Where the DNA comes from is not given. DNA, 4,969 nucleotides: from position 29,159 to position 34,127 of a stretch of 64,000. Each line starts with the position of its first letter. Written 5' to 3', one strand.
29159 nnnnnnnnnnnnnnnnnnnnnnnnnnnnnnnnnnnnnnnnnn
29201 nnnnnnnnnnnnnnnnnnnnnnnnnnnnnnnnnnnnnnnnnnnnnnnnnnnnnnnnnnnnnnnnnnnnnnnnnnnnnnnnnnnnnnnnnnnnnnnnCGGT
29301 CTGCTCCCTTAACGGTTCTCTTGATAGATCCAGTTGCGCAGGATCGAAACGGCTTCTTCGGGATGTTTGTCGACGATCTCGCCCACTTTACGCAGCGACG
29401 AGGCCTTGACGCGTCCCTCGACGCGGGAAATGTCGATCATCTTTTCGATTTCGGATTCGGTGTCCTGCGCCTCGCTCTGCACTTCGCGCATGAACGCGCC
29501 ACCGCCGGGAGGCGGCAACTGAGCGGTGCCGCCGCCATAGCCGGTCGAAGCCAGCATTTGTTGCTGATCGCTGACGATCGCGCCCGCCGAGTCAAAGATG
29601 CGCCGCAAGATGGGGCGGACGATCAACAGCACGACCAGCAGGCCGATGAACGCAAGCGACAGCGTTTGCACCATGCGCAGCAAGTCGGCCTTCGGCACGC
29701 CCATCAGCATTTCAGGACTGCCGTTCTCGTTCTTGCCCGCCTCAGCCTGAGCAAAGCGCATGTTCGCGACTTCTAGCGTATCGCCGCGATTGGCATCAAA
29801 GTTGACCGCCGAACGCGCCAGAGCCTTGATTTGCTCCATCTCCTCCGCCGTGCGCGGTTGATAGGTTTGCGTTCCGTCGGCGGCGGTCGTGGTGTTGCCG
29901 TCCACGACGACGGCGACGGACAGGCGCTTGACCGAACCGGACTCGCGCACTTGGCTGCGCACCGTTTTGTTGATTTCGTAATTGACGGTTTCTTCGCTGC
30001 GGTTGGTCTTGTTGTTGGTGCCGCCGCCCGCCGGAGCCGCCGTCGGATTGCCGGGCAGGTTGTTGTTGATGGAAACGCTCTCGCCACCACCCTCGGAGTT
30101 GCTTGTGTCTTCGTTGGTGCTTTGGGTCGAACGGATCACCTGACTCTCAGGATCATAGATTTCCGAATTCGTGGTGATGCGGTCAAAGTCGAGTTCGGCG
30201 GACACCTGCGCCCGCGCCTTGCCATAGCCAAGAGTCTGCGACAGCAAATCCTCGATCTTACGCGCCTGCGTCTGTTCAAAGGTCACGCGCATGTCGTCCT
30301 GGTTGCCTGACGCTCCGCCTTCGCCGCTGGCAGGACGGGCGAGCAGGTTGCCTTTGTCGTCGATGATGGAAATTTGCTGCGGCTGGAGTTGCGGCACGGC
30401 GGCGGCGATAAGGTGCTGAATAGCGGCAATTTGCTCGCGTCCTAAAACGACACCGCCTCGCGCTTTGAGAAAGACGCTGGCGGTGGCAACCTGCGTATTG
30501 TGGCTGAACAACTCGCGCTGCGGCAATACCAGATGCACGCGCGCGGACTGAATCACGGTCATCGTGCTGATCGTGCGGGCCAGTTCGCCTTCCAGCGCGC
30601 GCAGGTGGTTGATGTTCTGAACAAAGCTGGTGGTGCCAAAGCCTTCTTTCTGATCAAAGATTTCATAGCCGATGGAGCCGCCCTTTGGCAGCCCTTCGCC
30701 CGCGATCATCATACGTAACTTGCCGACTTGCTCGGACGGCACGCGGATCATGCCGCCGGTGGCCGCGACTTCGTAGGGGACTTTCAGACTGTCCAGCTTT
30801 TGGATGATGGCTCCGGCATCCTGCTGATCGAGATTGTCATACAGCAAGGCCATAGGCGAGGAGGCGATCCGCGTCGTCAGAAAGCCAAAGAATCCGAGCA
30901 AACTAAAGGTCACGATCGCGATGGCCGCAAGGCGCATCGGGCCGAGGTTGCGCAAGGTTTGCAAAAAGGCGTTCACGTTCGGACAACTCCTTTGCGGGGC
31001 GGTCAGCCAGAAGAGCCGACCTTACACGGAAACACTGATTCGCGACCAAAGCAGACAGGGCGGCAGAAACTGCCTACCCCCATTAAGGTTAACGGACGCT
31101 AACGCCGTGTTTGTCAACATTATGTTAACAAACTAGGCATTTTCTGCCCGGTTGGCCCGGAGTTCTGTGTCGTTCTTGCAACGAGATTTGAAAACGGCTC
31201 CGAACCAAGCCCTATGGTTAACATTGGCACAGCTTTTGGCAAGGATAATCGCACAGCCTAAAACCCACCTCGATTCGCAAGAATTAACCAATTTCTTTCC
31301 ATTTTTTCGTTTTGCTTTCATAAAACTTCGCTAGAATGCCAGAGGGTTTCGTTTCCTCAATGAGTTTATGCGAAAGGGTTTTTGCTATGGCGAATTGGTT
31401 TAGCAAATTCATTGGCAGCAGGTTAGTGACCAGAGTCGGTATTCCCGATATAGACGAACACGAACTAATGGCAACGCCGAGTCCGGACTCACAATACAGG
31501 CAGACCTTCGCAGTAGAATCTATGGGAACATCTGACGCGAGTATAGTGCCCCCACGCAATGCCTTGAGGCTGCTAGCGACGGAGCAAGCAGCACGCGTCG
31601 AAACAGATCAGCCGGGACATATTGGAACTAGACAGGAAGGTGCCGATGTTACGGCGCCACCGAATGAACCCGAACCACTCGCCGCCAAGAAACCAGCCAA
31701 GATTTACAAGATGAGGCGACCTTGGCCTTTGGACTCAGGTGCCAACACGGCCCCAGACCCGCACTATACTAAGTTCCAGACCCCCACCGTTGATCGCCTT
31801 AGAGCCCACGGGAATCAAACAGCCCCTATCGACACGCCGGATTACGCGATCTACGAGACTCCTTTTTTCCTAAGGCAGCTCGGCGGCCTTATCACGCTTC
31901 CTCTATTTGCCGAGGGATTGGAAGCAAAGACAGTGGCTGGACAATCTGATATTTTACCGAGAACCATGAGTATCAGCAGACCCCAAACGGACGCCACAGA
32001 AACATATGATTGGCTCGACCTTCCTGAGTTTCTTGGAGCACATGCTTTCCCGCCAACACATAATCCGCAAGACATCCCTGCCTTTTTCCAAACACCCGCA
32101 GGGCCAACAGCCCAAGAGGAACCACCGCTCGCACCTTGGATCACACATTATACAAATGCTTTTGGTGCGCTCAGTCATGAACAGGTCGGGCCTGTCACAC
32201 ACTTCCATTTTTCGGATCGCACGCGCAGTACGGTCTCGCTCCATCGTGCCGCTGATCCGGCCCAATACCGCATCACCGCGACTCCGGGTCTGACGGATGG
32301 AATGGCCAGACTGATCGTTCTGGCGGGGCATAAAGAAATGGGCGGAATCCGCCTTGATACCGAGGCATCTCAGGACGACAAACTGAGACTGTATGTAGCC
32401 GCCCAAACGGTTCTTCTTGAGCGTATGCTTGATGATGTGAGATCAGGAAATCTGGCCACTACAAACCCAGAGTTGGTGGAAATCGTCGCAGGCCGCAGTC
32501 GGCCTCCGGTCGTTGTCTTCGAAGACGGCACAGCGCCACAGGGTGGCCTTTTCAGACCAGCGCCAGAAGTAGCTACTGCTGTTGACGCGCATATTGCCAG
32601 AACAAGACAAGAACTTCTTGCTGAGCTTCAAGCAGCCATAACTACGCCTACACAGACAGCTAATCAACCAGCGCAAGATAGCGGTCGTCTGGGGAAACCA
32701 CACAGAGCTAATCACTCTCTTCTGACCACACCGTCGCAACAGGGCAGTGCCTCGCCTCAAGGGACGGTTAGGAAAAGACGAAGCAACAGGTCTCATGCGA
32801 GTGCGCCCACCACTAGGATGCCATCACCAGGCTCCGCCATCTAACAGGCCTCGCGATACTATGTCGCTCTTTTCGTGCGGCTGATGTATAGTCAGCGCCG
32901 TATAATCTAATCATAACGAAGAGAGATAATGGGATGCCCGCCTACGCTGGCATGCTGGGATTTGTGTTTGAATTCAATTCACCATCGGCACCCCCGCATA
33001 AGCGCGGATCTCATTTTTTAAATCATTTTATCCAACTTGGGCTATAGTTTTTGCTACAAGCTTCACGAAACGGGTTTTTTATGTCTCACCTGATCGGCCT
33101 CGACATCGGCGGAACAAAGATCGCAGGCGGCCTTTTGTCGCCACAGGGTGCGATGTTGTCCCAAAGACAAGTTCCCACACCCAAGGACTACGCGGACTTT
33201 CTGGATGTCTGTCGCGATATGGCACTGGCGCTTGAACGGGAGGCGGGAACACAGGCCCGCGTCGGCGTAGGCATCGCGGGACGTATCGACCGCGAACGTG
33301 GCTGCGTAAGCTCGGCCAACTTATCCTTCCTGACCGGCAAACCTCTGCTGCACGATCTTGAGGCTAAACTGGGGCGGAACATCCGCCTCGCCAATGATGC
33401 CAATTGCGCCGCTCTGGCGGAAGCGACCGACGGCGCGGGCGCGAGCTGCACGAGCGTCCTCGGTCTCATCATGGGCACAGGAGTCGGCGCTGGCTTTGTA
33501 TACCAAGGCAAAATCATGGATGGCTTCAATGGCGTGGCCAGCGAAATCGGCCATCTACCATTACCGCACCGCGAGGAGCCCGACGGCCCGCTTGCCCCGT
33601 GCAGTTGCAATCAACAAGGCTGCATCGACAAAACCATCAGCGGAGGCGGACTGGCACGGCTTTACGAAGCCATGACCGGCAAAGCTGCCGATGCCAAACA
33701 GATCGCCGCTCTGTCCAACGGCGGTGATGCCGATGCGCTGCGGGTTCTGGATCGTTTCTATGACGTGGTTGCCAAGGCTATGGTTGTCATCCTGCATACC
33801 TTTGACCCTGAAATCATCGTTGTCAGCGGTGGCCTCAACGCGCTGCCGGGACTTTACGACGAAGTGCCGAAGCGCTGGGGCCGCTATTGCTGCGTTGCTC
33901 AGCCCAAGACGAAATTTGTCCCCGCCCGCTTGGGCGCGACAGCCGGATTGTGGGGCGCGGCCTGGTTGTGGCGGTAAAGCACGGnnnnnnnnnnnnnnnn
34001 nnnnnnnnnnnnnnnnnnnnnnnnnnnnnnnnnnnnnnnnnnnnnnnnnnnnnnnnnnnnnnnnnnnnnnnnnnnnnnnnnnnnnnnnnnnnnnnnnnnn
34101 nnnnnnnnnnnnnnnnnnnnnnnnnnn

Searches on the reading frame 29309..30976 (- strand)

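Call 78: search_protein_families(library=pfam, proteins=[window:29309-30976:-], max_evalue=0.00001)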
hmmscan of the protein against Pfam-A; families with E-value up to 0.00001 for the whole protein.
window:29309-30976:- (555 aa): 2 families
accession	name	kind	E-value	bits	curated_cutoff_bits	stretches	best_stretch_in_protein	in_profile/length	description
PF01514.23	YscJ_FliF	-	1.3e-63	214.5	24.4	1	41-213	5-178/179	Secretory protein of YscJ/FliF family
PF08345.17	YscJ_FliF_C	-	8.6e-45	153.2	23.8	1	245-408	1-147/147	Flagellar M-ring protein C-terminal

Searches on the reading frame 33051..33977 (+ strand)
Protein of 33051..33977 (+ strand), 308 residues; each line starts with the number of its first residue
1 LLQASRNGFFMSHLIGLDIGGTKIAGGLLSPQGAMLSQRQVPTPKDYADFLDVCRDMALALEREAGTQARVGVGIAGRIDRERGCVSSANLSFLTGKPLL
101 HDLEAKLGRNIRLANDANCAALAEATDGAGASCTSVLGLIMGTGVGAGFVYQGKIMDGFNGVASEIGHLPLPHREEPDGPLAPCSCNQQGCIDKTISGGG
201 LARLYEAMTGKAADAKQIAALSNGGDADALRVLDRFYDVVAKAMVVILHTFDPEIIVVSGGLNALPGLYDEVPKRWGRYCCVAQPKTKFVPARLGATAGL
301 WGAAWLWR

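Call 79: search_protein_families(library=pfam, proteins=[window:33051-33977:+], max_evalue=0.00001)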
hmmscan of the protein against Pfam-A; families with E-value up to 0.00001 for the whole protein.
window:33051-33977:+ (308 aa): 2 families
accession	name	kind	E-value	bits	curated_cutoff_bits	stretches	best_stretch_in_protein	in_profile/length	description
PF00480.26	ROK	-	5.7e-65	220.2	22.9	1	15-308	2-292/294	ROK family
PF02685.22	Glucokinase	-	1.6e-11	44.2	22.1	1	18-242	4-241/314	Glucokinase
